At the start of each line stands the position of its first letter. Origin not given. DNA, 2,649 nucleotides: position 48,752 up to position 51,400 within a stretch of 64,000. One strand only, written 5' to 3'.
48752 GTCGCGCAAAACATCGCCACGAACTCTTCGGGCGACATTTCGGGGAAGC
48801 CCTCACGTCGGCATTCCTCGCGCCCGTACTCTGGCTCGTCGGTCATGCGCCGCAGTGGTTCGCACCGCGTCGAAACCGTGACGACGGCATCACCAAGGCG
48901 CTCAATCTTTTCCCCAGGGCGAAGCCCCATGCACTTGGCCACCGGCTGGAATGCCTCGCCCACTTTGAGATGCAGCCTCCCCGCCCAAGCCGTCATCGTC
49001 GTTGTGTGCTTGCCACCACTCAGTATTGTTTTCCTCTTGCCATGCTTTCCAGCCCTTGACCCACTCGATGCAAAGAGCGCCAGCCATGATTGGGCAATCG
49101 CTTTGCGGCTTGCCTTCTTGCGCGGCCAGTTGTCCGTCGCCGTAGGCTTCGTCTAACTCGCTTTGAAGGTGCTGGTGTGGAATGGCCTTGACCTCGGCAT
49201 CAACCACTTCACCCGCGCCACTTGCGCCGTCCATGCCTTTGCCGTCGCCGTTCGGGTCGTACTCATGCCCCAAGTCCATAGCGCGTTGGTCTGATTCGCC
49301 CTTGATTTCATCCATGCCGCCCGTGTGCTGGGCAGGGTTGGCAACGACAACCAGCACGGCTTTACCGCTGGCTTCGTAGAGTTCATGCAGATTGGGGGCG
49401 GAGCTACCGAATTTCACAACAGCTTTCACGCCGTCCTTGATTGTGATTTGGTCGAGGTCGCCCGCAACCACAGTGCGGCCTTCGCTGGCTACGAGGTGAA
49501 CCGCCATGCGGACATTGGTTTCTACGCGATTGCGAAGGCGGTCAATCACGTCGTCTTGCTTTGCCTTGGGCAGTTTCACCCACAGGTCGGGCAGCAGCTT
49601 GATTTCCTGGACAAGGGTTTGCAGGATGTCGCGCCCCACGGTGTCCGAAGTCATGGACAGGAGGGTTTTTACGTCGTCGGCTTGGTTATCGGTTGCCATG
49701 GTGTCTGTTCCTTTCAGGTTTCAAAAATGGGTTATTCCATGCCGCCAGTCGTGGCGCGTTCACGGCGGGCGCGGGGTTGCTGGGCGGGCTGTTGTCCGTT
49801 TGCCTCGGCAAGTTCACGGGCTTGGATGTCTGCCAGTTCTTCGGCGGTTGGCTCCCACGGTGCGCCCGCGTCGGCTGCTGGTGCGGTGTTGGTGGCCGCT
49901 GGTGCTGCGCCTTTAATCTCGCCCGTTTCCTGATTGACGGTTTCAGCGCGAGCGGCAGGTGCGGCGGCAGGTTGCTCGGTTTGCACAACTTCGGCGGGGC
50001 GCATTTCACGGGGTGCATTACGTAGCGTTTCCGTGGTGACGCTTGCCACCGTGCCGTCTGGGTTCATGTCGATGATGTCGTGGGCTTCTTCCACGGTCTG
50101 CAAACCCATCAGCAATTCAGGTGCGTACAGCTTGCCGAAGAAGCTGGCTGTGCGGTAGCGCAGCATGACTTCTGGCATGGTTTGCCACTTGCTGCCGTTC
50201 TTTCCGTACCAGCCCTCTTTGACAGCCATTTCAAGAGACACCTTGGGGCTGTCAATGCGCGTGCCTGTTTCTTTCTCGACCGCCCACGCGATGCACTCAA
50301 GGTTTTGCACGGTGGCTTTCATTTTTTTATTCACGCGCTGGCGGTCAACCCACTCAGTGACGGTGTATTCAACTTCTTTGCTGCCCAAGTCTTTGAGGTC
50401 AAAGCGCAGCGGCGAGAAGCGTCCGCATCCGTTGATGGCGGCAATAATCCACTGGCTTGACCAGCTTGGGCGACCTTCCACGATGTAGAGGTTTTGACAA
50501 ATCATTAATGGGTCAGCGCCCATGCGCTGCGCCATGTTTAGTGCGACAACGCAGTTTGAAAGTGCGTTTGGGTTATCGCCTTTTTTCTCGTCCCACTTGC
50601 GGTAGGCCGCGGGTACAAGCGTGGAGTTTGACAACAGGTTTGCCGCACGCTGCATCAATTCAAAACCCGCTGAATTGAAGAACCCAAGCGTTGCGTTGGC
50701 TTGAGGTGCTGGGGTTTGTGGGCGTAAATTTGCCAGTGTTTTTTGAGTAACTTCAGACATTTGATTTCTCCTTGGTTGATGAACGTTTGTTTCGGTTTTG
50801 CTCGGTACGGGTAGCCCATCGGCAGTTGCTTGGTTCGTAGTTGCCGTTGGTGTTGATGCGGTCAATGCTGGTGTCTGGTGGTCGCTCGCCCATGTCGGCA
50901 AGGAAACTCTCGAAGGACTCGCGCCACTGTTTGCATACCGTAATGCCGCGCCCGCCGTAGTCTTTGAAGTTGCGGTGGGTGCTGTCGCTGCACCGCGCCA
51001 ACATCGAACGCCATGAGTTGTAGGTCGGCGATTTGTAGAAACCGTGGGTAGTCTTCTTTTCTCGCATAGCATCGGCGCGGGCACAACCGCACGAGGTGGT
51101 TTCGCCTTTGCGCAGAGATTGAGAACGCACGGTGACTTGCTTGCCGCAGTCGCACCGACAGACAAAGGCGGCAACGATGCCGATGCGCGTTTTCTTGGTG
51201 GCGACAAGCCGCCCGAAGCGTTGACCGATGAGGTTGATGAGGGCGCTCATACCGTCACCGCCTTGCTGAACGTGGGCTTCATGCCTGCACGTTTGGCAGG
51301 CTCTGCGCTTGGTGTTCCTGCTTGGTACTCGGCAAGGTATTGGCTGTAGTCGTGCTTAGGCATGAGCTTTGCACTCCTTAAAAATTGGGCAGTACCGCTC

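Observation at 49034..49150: Phage early protein with a ribosome modulation factor-like domain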

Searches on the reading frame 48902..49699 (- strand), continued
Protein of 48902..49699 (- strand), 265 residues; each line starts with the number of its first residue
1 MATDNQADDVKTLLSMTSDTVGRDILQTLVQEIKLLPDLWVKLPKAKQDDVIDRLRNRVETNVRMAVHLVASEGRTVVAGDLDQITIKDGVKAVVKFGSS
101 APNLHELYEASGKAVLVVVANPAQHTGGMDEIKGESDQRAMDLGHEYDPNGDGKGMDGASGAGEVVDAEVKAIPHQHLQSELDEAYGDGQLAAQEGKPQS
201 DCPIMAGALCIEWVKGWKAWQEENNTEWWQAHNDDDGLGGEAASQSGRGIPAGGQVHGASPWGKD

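Call 44: search_protein_families(library=padloc, proteins=[L003:6870-8636:+, L004:6751-8496:+, window:48902-49699:-], max_evalue=0.01)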
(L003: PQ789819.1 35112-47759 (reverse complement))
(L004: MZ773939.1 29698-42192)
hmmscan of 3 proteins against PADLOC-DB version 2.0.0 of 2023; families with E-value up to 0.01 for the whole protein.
L003:6870-8636:+ (588 aa): 49 families (the best 25 are shown)
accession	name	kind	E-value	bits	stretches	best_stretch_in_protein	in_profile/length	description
PDLC03859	LmuB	-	1.7e-09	35.4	1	1-54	3-57/611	-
PDLC02756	PbeC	-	4.6e-09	33.8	1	22-50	30-58/643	PbeC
PDLC00269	PtuA1|PtuA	-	4.8e-09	34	1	1-81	1-90/446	AAA ATPase domain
PDLC03868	LmuB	-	5e-09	33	1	199-469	514-763/1035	-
PDLC00292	PtuA1|PtuA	-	1.3e-07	28.3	1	2-97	308-409/726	AAA ATPase domain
PDLC00271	PtuA1|PtuA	-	2.8e-07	28.4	1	1-61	1-61/421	AAA ATPase domain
PDLC02667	DndD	-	1.6e-06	25.2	1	22-52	31-61/657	DndD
PDLC02668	DndD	-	1.9e-06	25.1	1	20-54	27-61/659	DndD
PDLC03863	LmuB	-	7.3e-06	22.9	1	214-427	231-443/610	-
PDLC02981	AriAB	-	9.8e-06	22.5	1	1-47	1-47/694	-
PDLC04135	mad3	-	1.2e-05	23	1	3-51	2-50/374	mads_3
PDLC02663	DndD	-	1.6e-05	22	1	22-60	32-72/675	DndD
PDLC00298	PtuA1|PtuA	-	2.2e-05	21.7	1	1-49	1-49/423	AAA ATPase domain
PDLC03860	LmuB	-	2.2e-05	21.2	1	272-423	268-425/565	-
PDLC00305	PtuA1|PtuA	-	3.5e-05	21.3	1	1-60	1-59/392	AAA ATPase domain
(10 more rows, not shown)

L004:6751-8496:+ (581 aa): 88 families (the best 25 are shown)
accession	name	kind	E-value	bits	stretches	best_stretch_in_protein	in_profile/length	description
PDLC00292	PtuA1|PtuA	-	8.5e-12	42.2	1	3-77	309-389/726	AAA ATPase domain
PDLC00269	PtuA1|PtuA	-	1.9e-10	38.6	1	1-80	1-89/446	AAA ATPase domain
PDLC00277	PtuA1|PtuA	-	6.2e-10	36.9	1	1-59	1-59/423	AAA ATPase domain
PDLC04135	mad3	-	8.3e-10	36.7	1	2-100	1-105/374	mads_3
PDLC00271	PtuA1|PtuA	-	1.1e-09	36.3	1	1-66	1-66/421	AAA ATPase domain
PDLC00298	PtuA1|PtuA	-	6.7e-09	33.3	1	1-50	1-50/423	AAA ATPase domain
PDLC00278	PtuA1|PtuA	-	1.6e-08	32.3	1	1-54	1-54/436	AAA ATPase domain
PDLC03859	LmuB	-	1.7e-08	32.1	1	208-420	266-418/611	-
PDLC02668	DndD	-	2e-08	31.7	1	1-53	1-60/659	DndD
PDLC02979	AriA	-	2.4e-08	32.2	1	1-49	1-49/373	-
PDLC02740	PbeC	-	3.8e-08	30.6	1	3-57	3-62/648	PbeC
PDLC02981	AriAB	-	4.5e-08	30.2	1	1-47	1-47/694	-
PDLC00098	GajA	-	7e-08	29.6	1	1-61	1-61/534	AAA ATPase domain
PDLC00102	GajA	-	9.7e-08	28.9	1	1-62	1-62/532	AAA ATPase domain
PDLC00267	PtuA1|PtuA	-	1.3e-07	29.2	1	1-47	1-47/438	AAA ATPase domain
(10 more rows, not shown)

window:48902-49699:- (265 aa): 0 families

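Call 45: search_protein_families(library=phrogs, proteins=[L003:6870-8636:+, L004:6751-8496:+, L003:5992-6873:+, L004:5980-6747:+], max_evalue=0.001)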
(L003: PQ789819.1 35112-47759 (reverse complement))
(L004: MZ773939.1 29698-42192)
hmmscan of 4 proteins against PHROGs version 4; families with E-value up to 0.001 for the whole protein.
L003:6870-8636:+ (588 aa): 3 families
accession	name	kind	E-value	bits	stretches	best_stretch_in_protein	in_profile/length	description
phrog_77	-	DNA, RNA and nucleotide metabolism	2e-24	87.2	2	216-541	529-918/967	SbcC-like subunit of palindrome specific endonuclease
phrog_1499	-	unknown function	2.7e-17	64.2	1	1-536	3-395/427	-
phrog_4747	-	unknown function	0.00039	20.6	1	1-62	1-62/610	-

L004:6751-8496:+ (581 aa): 7 families
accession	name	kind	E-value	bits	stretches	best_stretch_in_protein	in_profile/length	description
phrog_77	-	DNA, RNA and nucleotide metabolism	1.8e-45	156.9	2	114-572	441-951/967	SbcC-like subunit of palindrome specific endonuclease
phrog_1499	-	unknown function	3e-18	67.3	1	1-524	3-388/427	-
phrog_3940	-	unknown function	4.1e-08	33.5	1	2-53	4-55/537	-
phrog_8323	-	unknown function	6.3e-08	32.6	1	1-56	49-107/623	-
phrog_4747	-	unknown function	3.4e-07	30.7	1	1-62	1-62/610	-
phrog_9802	-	unknown function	6.1e-05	23.2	1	1-60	3-61/438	-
phrog_25363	-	unknown function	0.00067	20.8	0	1-42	5-46/77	-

L003:5992-6873:+ (293 aa): 7 families
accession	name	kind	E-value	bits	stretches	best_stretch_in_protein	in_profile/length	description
phrog_6576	-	unknown function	1.1e-73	249.4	1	4-289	18-231/325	-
phrog_13700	-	moron, auxiliary metabolic gene and host takeover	3e-17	63.9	1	217-284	56-123/284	FtsK/SpoIIIE-like protein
phrog_22882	-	unknown function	3e-15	57.3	1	225-286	9-70/278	-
phrog_1358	-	moron, auxiliary metabolic gene and host takeover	3.6e-08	32.4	1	196-288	848-934/1382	FtsK/SpoIIIE-like protein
phrog_36563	-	unknown function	1.2e-06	29.4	1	217-281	175-238/254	-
phrog_4212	-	unknown function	8.1e-06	26.2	1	231-283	148-199/353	-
phrog_6152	-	unknown function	0.00093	19.3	0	234-282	287-335/355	-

L004:5980-6747:+ (255 aa): 1 family
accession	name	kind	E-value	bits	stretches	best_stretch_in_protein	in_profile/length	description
phrog_6576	-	unknown function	2.2e-122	409.5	2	1-163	13-175/325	-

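Call 65: get_annotated_region(hit=H12, flank=4500)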
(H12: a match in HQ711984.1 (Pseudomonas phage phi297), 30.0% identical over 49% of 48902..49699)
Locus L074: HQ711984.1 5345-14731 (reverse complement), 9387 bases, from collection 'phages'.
description: Pseudomonas phage phi297, complete genome.
organism: Pseudomonas phage phi297 (NCBI taxid 1129145)
taxonomy: Viruses; Duplodnaviria; Heunggongvirae; Uroviricota; Caudoviricetes
host: Pseudomonas aeruginosa; source: -; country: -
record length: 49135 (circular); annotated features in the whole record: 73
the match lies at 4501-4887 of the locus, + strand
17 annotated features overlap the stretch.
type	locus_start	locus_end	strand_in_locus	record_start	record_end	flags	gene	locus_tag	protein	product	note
regulatory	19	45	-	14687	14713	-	-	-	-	promoter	-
regulatory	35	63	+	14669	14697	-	-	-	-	promoter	-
CDS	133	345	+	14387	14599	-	-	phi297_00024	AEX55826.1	hypothetical protein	-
CDS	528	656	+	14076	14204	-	-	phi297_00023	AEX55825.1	hypothetical protein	one transmembrane domain found using Phobius and TMHMM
CDS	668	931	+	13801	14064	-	-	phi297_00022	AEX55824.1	hypothetical protein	similar to ZP_04933693.1 hypothetical protein PA2G_01018 [Pseudomonas aeruginosa 2192]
CDS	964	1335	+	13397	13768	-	-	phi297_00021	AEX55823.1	global regulatory protein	similar to ACD38819.1 global regulator family protein [Pseudomonas aeruginosa] & YP_001347754.1 regulatory protein ...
CDS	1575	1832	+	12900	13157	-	-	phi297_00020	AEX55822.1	hypothetical protein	-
CDS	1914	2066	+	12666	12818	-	-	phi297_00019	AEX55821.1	hypothetical protein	similar to ZP_04933473.1 hypothetical protein PA2G_00792 [Pseudomonas aeruginosa 2192] & YP_001347753.1 hypothetical ...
CDS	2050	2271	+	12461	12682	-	-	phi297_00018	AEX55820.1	hypothetical protein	similar to YP_001347752.1 hypothetical protein PSPA7_2385 [Pseudomonas aeruginosa PA7] & YP_164285.1 hypothetical ...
CDS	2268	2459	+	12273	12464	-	-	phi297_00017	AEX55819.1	hypothetical protein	similar to YP_001347751.1 hypothetical protein PSPA7_2384 [Pseudomonas aeruginosa PA7] & NP_061551.1 Orf55 [Pseudomonas ...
CDS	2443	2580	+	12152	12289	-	-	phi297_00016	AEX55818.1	hypothetical protein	similar to YP_001347750.1 hypothetical protein PSPA7_2383 [Pseudomonas aeruginosa PA7] & NP_061550.1 Orf54 [Pseudomonas ...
CDS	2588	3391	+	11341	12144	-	-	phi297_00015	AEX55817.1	hypothetical protein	similar to YP_001347749.1 hypothetical protein PSPA7_2382 [Pseudomonas aeruginosa PA7]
CDS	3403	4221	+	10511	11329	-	-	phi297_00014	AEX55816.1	putative RecT protein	similar to ACD38827.1 hypothetical protein PACL_0579 [Pseudomonas aeruginosa] & YP_001667964.1 hypothetical protein ...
CDS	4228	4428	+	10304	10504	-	-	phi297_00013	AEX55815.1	hypothetical protein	similar to YP_001347746.1 hypothetical protein PSPA7_2379 [Pseudomonas aeruginosa PA7]; poor ribosome-binding site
CDS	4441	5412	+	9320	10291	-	-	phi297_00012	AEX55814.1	putative DNA segregation ATPase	similar to ZP_04933683.1| hypothetical protein PA2G_01008 [Pseudomonas aeruginosa 2192]; Ftsk_gamma [pfam09397]; ...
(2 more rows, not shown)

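Call 66: get_annotated_region(hit=H17, flank=4500)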
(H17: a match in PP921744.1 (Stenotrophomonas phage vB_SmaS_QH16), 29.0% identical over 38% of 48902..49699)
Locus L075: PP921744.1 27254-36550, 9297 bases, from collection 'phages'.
description: Stenotrophomonas phage vB_SmaS_QH16, complete genome.
organism: Stenotrophomonas phage vB_SmaS_QH16 (NCBI taxid 3237192)
taxonomy: Viruses; Duplodnaviria; Heunggongvirae; Uroviricota; Caudoviricetes
host: Stenotrophomonas maltophilia 981; source: hospital sewage; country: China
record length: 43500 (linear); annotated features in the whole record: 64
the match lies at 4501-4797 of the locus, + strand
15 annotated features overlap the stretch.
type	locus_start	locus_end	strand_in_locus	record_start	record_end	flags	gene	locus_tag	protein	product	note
CDS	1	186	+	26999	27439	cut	-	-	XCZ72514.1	hypothetical protein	-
CDS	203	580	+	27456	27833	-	-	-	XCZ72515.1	Mor-like transcriptional activator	-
CDS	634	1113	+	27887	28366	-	-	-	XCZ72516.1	endolysin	-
CDS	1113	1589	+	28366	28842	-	-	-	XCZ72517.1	holin/antiholin class IV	-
CDS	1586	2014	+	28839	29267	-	-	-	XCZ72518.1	holin/antiholin class I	-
CDS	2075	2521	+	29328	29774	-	-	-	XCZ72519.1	i-spanin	-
CDS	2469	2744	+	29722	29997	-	-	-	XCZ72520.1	o-spanin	-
CDS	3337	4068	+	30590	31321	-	-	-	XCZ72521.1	DNA methylase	-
CDS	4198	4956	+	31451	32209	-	-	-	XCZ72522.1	FtsK-like DNA translocase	-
CDS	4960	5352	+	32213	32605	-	-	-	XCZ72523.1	hypothetical protein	-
CDS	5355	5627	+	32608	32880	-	-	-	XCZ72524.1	hypothetical protein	-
CDS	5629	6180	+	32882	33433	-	-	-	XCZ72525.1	hypothetical protein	-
CDS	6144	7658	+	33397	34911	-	-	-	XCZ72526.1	terminase large subunit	-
CDS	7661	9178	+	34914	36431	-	-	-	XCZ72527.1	portal protein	-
CDS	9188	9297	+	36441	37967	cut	-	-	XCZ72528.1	capsid morphogenesis protein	-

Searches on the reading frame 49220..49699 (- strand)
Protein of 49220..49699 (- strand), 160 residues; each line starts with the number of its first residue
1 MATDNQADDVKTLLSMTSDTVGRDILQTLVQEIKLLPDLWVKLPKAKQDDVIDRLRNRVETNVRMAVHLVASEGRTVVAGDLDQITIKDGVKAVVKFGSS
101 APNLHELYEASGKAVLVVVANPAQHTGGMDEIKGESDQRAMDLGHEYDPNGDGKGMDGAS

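Call 30: search_protein_families(library=pfam, alignment_id=A3, max_evalue=0.001)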
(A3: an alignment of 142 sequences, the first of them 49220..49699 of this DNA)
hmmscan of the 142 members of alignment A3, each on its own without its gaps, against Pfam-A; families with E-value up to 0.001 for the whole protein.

A. member 1, window:49220-49699:- (160 aa): 0 families

B. families by the number of members that match (of 142 scanned): 8 families
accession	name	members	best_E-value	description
PF09397.16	FtsK_gamma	31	6.8e-41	Ftsk gamma domain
PF04957.18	RMF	13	8.5e-08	Ribosome modulation factor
PF00816.26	Histone_HNS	3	3.4e-15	H-NS histone C-terminal domain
PF00106.31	adh_short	1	5.2e-12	short chain dehydrogenase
PF13561.12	adh_short_C2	1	2.8e-05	Enoyl-(Acyl carrier protein) reductase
PF03297.21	Ribosomal_S25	1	0.0001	S25 ribosomal protein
PF12802.13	MarR_2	1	0.00014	MarR family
PF01978.25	TrmB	1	0.00081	Sugar-specific transcriptional regulator TrmB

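Call 33: predict_structure(alignment_id=A3)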
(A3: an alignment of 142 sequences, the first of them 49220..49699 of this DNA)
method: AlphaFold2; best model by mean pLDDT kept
length: 160 residues; sequences in the alignment: 142
mean_pLDDT: 88.2   pTM: 0.71
mean pLDDT of the five models: 88.2, 87.8, 87.2, 79.9, 79.3
residues with pLDDT >= 90: 104; 70-90: 39; 50-70: 17; < 50: 0
segments of 3 or more residues with pLDDT < 50: none
pLDDT, mean of each block of 10 residues (from residue 1): 78 82 94 91 94 96 91 92 96 96 95 92 93 85 68 69
secondary structure, 60 per line:
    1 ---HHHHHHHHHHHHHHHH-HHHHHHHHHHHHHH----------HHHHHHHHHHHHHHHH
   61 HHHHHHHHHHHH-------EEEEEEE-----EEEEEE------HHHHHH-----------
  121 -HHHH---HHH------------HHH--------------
elements in order: H4-19 H21-34 H45-72 E80-86 E92-97 H104-109 H122-125

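Call 36: fold_search(model_id=the predicted structure, library=pdb)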
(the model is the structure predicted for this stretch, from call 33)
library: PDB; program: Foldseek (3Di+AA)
matches with E <= 10: 76; with E <= 0.001: 0
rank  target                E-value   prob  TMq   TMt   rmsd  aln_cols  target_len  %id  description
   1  1cpb_A                1.2e+00  0.07  0.12  0.18   9.0        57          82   18  STRUCTURE OF CARBOXYPEPTIDASE B AT 2.8 ANGSTROMS RESOLUTION (released 1977-11-14)
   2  8k4l_A                1.8e+00  0.07  0.17  0.14  13.1       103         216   10  Crystal structure of NRF1 homodimer in complex with DNA (released 2023-12-06)
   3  8qqu_C                2.9e+00  0.06  0.14  0.06   7.2        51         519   18  Asymetric subunit of E. coli DNA gyrase bound to a linear part of a DNA minicircle (released 2024-04-10)
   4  4tma_C                3.1e+00  0.02  0.10  0.06  18.2        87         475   13  Crystal structure of gyrase bound to its inhibitor YacG (released 2014-07-23)
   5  2ch0_MODEL_1_A        3.7e+00  0.02  0.13  0.15  20.3       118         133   16  Solution structure of the human MAN1 C-terminal domain (residues 655- 775) (released 2006-05-16)
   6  8yjp_A                4.0e+00  0.05  0.22  0.14  13.5       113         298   13  Cryo-EM structure of human apo GPR156 (released 2025-02-05)
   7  7ar8_L                4.2e+00  0.07  0.19  0.06  10.1        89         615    9  Cryo-EM structure of Arabidopsis thaliana complex-I (closed conformation) (released 2021-12-15)
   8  3b1s_B                4.2e+00  0.02  0.12  0.18  18.5        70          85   17  Crystal structure of the cytoplasmic domain of FlhB from Aquifex aeolicus (released 2012-07-11)
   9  9buh_l                4.5e+00  0.06  0.21  0.06  11.0        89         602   10  Cryo-EM structure of respiratory supercomplex I III IV (released 2025-05-21)
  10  8k4l_B                4.5e+00  0.06  0.14  0.13  10.3        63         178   14  Crystal structure of NRF1 homodimer in complex with DNA (released 2023-12-06)
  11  9w2u_L                4.8e+00  0.08  0.25  0.08  10.9        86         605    8  Cryo-EM structure of complex I on the bovine heart submitochondrial particles, open (released 2026-04-01)
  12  6rku_A                4.8e+00  0.05  0.18  0.07  15.3        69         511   16  E. coli DNA Gyrase - DNA binding and cleavage domain in State 1 (released 2019-11-06)
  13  9hcd_Y                4.8e+00  0.03  0.19  0.18  15.8       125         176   14  Mouse mitoribosome large subunit assembly intermediate (with uL16m) bound to MRM3-dimer, DDX28 and the MALSU-L0R8F8-mt (released 2025-06-11)
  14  8ieb_A                4.8e+00  0.02  0.17  0.12  15.5       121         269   10  Cryo-EM structure of GPR156 of GPR156-miniGo-scFv16 complex (local refine) (released 2024-02-14)
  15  7ycx_F                4.8e+00  0.01  0.12  0.05  19.4       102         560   12  The structure of INTAC-PEC complex (released 2023-03-15)
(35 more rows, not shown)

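Call 37: fold_search(model_id=the predicted structure, library=viral)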
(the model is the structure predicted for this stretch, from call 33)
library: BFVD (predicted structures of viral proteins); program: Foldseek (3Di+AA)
matches with E <= 10: 180; with E <= 0.001: 3
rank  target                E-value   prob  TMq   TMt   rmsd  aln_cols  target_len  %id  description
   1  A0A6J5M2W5            1.3e-07  1.00  0.47  0.45  13.9       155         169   25  Uncharacterized protein [uncultured Caudovirales phage]
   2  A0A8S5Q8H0            1.6e-06  1.00  0.52  0.35   9.7       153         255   25  Uncharacterized protein [Siphoviridae sp. ct5qs5]
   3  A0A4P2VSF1            7.2e-06  1.00  0.49  0.27  13.3       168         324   19  (no name in the UniProt tables at hand)
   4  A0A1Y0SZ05            3.2e-01  0.23  0.24  0.37  14.8       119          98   13  Uncharacterized protein [Pseudomonas phage Phabio]
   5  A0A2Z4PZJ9            5.6e-01  0.12  0.18  0.23  16.5       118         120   16  (no name in the UniProt tables at hand)
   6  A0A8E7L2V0            6.8e-01  0.08  0.15  0.17  13.4       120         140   12  (no name in the UniProt tables at hand)
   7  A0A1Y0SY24            7.7e-01  0.44  0.31  0.46   9.3        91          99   11  Uncharacterized protein [Pseudomonas phage Noxifer]
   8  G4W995                1.5e+00  0.14  0.22  0.30  16.5       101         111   12  Uncharacterized protein [Tetrasphaera phage TJE1]
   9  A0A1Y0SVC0            1.6e+00  0.07  0.18  0.28  12.8        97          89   10  Uncharacterized protein [Pseudomonas phage Noxifer]
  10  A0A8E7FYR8            1.7e+00  0.04  0.15  0.18  18.8       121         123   13  (no name in the UniProt tables at hand)
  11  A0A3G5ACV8            1.9e+00  0.04  0.15  0.19  15.3       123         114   13  Uncharacterized protein [Satyrvirus sp.]
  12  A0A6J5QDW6            1.9e+00  0.04  0.14  0.12  14.6        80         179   20  Uncharacterized protein [uncultured Caudovirales phage]
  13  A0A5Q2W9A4            2.1e+00  0.08  0.17  0.32  13.3        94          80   13  (no name in the UniProt tables at hand)
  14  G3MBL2                2.2e+00  0.03  0.17  0.11  19.1       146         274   13  Gp146 [Bacillus phage G]
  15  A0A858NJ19            2.4e+00  0.07  0.13  0.19  13.7        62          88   19  (no name in the UniProt tables at hand)
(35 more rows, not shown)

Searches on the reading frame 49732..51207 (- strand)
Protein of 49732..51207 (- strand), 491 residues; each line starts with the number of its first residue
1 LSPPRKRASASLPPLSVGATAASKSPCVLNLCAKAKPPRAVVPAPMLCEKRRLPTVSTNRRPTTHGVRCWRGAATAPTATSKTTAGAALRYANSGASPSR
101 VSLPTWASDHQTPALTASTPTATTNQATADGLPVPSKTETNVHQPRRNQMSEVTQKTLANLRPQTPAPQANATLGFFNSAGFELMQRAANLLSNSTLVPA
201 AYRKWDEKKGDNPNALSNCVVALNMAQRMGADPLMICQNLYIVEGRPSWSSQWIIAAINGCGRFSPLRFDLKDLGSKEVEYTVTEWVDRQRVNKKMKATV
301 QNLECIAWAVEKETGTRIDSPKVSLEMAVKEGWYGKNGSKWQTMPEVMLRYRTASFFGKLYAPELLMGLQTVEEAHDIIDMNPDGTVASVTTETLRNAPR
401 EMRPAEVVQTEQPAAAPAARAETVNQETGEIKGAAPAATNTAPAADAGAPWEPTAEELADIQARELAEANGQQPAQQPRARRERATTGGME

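Call 3: search_protein_families(library=pfam, proteins=[window:49732-51207:-], max_evalue=1)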
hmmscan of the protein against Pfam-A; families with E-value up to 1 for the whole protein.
window:49732-51207:- (491 aa): 3 families
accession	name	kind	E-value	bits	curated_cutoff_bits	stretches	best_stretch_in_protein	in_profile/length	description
PF03837.19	RecT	-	0.027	14.5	24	1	278-379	88-191/198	RecT family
PF00307.36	CH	-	0.063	13.9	26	0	204-248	50-94/109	Calponin homology (CH) domain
PF16772.10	TERF2_RBM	-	0.2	11.6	27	0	181-208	9-36/41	Telomeric repeat-binding factor 2 Rap1-binding motif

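Call 5: search_protein_families(library=phrogs, proteins=[window:49732-51207:-], max_evalue=0.01)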
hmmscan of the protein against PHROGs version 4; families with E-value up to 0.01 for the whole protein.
window:49732-51207:- (491 aa): 2 families
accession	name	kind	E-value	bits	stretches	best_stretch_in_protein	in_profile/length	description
phrog_561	-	DNA, RNA and nucleotide metabolism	3.3e-79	268.9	1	140-469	264-563/633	RecT-like ssDNA annealing protein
phrog_4171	-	DNA, RNA and nucleotide metabolism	4.3e-10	40.7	1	339-480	172-303/392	RecT-like ssDNA annealing protein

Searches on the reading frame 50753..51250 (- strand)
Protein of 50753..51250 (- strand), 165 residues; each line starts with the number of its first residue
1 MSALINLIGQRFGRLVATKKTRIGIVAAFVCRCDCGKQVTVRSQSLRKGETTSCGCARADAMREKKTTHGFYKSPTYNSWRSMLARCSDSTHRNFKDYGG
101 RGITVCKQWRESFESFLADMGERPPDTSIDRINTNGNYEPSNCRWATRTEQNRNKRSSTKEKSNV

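Call 3: search_protein_families(library=pfam, proteins=[window:50753-51250:-], max_evalue=1)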
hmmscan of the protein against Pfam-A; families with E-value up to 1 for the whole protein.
window:50753-51250:- (165 aa): 0 families

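Call 5: search_protein_families(library=phrogs, proteins=[window:50753-51250:-], max_evalue=0.01)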
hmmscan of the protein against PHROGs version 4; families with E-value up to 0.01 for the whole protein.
window:50753-51250:- (165 aa): 10 families
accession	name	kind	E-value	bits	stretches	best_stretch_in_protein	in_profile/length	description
phrog_374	-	DNA, RNA and nucleotide metabolism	4.2e-63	215.1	1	3-164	193-361/617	HNH endonuclease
phrog_3377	-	DNA, RNA and nucleotide metabolism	1.2e-40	140.4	1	66-160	4-99/196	HNH endonuclease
phrog_8790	-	DNA, RNA and nucleotide metabolism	2.1e-39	136.9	1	63-160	12-108/241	restriction endonuclease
phrog_2081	-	DNA, RNA and nucleotide metabolism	3.1e-31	110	1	30-162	52-202/433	HNH endonuclease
phrog_953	-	DNA, RNA and nucleotide metabolism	7.3e-16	59.5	1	39-160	185-310/420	HNH endonuclease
phrog_4578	-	DNA, RNA and nucleotide metabolism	7.1e-08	33.4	1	107-163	10-67/130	HNH endonuclease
phrog_18493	-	unknown function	6.6e-05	24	1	5-82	58-134/136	-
phrog_27240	-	unknown function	0.00034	22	1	21-70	22-69/132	-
phrog_22195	-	unknown function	0.0015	19.4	1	7-63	10-64/148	-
phrog_28742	-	unknown function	0.0065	17.7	1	77-157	24-107/165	-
